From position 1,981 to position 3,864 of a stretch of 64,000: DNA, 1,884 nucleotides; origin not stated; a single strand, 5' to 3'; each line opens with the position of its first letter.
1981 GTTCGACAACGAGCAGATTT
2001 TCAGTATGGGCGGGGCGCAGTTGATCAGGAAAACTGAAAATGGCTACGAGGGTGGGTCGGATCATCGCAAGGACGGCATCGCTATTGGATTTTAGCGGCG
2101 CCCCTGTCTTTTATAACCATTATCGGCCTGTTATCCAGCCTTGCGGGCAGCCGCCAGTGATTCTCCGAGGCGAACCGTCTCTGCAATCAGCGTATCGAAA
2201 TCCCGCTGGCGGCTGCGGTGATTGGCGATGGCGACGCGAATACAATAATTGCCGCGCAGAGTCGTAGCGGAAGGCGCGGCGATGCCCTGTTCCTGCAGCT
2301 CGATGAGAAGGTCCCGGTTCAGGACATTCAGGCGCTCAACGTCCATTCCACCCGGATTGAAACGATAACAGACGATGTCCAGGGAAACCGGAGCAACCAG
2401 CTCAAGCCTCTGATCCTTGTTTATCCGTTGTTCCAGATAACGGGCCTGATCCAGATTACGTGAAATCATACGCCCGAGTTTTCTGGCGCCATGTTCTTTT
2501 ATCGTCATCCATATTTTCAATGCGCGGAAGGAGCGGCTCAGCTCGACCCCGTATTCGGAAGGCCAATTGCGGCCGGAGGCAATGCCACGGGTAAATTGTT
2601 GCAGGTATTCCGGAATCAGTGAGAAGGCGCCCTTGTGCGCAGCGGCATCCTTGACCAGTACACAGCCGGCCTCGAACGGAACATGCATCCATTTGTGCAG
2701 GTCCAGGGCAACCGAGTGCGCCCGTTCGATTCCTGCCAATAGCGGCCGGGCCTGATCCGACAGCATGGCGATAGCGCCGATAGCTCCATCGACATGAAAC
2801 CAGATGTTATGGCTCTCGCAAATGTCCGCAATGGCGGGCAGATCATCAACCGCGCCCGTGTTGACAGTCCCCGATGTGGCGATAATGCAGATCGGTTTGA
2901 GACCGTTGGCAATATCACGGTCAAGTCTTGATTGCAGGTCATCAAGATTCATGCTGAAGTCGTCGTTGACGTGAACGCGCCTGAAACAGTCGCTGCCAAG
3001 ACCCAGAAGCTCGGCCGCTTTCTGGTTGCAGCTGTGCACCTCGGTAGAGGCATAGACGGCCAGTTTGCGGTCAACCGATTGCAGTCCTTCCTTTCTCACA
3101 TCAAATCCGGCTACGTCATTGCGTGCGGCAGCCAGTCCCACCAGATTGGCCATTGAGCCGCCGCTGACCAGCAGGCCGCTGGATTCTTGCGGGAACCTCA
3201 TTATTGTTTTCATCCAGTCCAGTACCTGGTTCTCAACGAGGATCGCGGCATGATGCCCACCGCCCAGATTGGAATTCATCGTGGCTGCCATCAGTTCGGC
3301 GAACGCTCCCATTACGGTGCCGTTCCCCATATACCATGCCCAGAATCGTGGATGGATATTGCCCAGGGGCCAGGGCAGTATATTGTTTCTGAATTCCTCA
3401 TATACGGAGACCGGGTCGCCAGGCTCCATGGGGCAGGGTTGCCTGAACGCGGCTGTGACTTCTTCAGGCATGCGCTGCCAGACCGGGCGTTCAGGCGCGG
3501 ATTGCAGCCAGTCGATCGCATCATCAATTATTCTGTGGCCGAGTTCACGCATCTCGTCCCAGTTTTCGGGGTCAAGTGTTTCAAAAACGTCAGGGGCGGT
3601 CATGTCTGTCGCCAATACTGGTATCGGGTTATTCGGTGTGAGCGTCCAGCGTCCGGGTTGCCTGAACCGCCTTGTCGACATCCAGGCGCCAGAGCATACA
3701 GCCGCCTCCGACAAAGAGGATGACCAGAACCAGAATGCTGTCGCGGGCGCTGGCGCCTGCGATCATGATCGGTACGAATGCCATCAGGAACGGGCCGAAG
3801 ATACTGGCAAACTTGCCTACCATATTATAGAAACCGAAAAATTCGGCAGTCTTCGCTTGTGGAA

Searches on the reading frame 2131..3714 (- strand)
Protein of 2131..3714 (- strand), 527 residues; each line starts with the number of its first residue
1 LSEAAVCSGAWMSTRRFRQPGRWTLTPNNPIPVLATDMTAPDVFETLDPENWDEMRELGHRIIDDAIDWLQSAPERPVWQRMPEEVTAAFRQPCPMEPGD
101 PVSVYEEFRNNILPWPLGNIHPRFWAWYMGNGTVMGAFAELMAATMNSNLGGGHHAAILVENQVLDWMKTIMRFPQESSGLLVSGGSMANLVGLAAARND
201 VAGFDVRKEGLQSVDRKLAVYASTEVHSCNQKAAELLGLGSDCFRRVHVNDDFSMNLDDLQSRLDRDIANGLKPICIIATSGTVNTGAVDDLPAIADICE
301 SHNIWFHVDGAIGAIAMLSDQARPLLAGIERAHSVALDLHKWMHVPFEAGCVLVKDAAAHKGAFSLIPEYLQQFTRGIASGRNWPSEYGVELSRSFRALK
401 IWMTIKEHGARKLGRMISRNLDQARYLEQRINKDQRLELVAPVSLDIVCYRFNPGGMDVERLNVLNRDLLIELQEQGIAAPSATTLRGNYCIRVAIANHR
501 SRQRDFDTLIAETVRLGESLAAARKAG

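Call 7: search_protein_families(library=pfam, proteins=[window:2131-3714:-], max_evalue=0.01)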
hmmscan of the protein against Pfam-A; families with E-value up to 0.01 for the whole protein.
window:2131-3714:- (527 aa): 4 families
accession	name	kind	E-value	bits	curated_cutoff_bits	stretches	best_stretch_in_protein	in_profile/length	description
PF00282.25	Pyridoxal_deC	-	3.3e-67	227.3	27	1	83-452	1-374/375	Pyridoxal-dependent decarboxylase conserved domain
PF00155.27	Aminotran_1_2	-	2.5e-06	27.4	19.7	1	139-324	27-200/361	Aminotransferase class I and II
PF01212.27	Beta_elim_lyase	-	9.2e-06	25.6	27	1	178-416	48-215/288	Beta-eliminating lyase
PF05889.19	SepSecS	-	0.00015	21.1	21.1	1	218-313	103-195/389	O-phosphoseryl-tRNA(Sec) selenium transferase, SepSecS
